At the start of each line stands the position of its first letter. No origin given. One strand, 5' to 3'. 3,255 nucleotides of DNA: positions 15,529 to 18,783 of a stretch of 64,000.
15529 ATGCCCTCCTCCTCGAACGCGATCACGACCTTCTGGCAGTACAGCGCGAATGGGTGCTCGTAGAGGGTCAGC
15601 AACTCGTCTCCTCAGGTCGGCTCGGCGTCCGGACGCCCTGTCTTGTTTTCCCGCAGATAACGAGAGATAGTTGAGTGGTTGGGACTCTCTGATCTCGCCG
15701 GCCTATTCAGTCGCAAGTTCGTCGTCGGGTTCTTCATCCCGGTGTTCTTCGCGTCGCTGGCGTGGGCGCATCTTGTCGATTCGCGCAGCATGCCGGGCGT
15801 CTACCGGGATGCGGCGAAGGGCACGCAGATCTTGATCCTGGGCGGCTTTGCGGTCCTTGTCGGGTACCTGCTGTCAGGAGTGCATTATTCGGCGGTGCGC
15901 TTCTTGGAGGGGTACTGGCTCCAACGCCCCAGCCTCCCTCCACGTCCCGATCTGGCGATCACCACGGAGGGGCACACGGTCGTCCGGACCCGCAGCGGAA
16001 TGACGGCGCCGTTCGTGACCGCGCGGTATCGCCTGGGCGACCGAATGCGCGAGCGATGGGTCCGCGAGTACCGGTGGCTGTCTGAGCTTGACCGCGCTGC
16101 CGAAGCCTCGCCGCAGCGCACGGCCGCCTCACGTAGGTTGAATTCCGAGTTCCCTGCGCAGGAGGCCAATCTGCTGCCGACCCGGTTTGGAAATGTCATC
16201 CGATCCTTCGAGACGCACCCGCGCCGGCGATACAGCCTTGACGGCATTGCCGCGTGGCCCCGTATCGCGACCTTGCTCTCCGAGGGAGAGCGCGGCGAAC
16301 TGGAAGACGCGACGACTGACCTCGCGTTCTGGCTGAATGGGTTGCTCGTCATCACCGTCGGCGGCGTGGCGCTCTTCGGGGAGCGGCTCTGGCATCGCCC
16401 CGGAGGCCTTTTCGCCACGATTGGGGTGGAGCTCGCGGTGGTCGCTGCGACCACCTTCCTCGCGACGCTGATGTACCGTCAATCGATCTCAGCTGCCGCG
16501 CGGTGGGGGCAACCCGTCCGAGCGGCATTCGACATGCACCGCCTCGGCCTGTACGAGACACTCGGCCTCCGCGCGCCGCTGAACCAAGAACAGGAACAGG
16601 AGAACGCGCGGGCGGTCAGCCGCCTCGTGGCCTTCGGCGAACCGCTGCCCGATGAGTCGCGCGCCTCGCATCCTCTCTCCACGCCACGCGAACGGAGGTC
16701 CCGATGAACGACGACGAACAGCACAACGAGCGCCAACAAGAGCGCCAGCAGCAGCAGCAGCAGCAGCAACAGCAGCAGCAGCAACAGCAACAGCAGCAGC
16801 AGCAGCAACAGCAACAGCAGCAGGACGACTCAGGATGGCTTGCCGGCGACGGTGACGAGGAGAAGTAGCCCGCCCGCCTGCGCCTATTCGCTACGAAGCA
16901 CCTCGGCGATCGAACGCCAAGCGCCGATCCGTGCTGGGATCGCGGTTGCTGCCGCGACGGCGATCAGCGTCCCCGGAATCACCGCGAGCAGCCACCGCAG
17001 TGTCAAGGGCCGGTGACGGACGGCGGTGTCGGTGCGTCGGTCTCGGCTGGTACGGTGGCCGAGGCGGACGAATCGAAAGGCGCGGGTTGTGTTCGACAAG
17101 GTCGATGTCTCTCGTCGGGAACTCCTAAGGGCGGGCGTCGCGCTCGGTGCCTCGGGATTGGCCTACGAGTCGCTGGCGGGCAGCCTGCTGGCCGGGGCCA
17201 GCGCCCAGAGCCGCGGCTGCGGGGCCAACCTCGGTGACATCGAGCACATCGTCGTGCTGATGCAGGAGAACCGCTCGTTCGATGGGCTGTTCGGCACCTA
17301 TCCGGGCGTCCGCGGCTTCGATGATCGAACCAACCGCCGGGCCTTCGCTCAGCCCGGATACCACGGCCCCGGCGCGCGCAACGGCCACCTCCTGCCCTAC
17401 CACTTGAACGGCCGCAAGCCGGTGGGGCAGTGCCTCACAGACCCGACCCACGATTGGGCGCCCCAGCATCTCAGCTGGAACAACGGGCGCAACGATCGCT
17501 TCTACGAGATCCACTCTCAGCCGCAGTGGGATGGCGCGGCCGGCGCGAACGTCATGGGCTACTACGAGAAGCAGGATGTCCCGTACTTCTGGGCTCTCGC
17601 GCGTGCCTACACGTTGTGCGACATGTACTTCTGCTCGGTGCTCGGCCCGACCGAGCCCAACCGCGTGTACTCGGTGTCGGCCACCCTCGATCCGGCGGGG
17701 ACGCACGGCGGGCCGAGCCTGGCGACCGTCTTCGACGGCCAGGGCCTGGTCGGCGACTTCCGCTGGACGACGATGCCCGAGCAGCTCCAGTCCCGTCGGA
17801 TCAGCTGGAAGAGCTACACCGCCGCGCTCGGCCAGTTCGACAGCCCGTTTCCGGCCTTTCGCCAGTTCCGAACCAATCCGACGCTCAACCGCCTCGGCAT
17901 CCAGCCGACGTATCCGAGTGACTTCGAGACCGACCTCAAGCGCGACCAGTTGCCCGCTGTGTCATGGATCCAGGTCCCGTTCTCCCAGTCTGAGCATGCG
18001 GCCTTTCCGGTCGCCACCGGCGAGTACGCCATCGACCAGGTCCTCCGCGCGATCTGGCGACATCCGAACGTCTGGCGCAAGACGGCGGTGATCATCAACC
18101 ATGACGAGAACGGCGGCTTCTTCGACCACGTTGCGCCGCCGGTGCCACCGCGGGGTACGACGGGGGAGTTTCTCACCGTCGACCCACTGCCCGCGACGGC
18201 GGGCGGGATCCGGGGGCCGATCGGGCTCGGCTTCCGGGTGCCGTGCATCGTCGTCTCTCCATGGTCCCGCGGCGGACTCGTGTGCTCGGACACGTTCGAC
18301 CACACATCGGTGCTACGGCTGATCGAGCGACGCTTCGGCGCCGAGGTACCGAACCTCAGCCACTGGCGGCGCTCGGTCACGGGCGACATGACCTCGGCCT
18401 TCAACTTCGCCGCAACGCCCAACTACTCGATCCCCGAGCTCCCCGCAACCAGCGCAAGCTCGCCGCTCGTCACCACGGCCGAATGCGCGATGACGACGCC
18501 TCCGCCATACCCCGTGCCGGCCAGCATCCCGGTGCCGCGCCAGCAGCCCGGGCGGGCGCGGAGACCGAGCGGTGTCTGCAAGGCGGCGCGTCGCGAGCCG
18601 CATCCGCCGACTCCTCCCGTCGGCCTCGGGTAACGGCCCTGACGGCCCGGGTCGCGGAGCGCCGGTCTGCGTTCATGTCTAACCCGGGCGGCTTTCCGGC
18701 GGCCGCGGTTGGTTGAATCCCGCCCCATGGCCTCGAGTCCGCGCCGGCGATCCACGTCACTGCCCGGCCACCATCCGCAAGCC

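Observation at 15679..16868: Two-gene module: uncharacterised multi-TM protein coupled to a 26-Gln microprotein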

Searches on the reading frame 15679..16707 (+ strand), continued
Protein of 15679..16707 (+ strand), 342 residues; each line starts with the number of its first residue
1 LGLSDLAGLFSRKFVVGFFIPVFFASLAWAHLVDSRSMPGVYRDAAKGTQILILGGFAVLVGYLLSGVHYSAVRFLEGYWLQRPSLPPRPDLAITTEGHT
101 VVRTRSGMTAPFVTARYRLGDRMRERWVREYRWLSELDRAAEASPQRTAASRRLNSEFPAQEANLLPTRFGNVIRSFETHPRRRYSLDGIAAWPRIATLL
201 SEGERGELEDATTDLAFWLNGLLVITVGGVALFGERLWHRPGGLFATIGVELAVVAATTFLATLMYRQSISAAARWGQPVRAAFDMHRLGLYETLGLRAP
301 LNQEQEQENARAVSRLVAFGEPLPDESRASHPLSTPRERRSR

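Call 80: find_encoding_contigs(protein=P0012, flank=2500, max_places=1)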
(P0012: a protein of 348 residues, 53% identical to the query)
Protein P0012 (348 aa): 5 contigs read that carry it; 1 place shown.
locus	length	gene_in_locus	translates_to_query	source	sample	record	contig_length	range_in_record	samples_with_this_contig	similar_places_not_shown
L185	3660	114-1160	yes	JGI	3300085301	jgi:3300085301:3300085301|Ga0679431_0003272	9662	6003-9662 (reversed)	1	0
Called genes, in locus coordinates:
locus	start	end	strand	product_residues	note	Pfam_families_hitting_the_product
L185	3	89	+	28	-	?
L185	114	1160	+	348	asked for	-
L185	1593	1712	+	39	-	-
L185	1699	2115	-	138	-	PF01638:HxlR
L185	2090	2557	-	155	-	PF10604:Polyketide_cyc2, PF08327:AHSA1 (weak)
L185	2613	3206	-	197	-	PF00440:TetR_N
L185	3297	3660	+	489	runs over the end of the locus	PF07690:MFS_1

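Call 81: find_encoding_contigs(protein=P0023, flank=2500, max_places=1)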
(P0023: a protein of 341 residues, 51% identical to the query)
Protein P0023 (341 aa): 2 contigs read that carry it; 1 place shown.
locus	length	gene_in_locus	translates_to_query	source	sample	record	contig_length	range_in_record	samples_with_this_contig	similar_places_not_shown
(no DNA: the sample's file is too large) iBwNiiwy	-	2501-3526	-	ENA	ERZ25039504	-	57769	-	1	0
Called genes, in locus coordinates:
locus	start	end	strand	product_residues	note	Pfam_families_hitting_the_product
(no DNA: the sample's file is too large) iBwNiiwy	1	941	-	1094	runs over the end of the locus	-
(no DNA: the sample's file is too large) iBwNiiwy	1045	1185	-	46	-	-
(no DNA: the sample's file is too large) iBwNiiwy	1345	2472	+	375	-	PF01058:Oxidored_q6, PF14720:NiFe_hyd_SSU_C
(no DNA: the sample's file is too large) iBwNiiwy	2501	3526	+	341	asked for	-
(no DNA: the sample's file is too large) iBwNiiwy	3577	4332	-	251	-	PF20772:TACO1_YebC_N, PF01709:Transcrip_reg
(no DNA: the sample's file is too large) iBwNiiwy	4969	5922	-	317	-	-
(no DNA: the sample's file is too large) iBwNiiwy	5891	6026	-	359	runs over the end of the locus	PF00413:Peptidase_M10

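Call 82: find_encoding_contigs(protein=P0026, flank=2500, max_places=1)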
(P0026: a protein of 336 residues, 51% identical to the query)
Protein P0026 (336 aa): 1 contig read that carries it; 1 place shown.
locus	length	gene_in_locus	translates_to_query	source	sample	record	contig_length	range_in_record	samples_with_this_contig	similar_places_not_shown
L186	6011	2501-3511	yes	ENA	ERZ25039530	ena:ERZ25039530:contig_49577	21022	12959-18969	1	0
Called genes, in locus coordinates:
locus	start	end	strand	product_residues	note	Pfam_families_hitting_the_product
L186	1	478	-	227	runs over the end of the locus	PF17765:MLTR_LBD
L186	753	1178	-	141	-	-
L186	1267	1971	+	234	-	PF00248:Aldo_ket_red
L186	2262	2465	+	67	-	PF00216:Bac_DNA_binding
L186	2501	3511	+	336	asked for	-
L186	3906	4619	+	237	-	-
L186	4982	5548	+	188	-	PF04851:ResIII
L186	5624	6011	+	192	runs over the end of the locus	PF00271:Helicase_C (weak)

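Call 89: find_encoding_contigs(protein=P0002, flank=3000, max_places=6)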
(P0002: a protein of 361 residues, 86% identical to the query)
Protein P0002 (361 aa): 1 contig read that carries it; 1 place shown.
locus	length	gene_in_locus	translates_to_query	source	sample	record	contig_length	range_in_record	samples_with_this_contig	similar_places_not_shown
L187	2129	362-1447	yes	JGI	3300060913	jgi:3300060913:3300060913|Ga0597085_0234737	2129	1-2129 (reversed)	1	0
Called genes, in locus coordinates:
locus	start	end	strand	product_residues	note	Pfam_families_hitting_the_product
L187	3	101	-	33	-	?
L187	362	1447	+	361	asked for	-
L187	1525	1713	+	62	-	-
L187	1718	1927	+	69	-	-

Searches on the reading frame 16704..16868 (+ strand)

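Call 3: search_protein_families(library=pfam, proteins=[window:16704-16868:+], max_evalue=0.1)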
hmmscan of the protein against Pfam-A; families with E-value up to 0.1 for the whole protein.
window:16704-16868:+ (54 aa): 0 families

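Call 15: search_protein_families(library=ncbifam, proteins=[window:16704-16868:+], max_evalue=1)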
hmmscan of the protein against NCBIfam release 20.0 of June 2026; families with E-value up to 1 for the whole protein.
window:16704-16868:+ (54 aa): 0 families

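Call 16: search_protein_families(library=padloc, proteins=[window:16704-16868:+], max_evalue=1)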
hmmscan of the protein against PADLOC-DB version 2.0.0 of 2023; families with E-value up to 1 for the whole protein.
window:16704-16868:+ (54 aa): 1 family
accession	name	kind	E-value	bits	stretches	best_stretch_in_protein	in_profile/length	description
PDLC05062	PDC-S66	-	0.76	7.2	1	7-39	97-129/282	-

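Call 71: search_protein_families(library=phrogs, proteins=[window:16704-16865:+], max_evalue=0.01)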
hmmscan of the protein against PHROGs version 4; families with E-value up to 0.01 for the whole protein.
window:16704-16865:+ (54 aa): 0 families

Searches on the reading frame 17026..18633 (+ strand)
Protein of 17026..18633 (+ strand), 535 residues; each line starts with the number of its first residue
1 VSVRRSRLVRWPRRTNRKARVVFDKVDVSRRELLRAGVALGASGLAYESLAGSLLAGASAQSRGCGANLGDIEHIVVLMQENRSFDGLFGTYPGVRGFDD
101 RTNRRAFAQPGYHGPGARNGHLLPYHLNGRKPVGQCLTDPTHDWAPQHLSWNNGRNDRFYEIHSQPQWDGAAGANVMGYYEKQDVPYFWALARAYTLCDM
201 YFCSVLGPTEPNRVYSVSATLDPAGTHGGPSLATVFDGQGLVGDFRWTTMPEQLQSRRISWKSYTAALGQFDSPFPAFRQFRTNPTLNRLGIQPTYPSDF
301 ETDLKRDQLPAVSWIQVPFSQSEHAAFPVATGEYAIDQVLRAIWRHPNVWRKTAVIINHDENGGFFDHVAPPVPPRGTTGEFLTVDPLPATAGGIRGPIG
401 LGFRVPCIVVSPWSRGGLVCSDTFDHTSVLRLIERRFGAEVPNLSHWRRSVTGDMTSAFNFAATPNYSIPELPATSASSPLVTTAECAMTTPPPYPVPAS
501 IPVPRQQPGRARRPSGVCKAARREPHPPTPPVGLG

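Call 3: search_protein_families(library=pfam, proteins=[window:17026-18633:+], max_evalue=0.1)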
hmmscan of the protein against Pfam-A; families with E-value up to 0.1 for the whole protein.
window:17026-18633:+ (535 aa): 1 family
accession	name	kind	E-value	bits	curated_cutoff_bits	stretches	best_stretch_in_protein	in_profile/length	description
PF04185.19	Phosphoesterase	-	6.3e-108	361.5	23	1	72-438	1-354/356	Phosphoesterase family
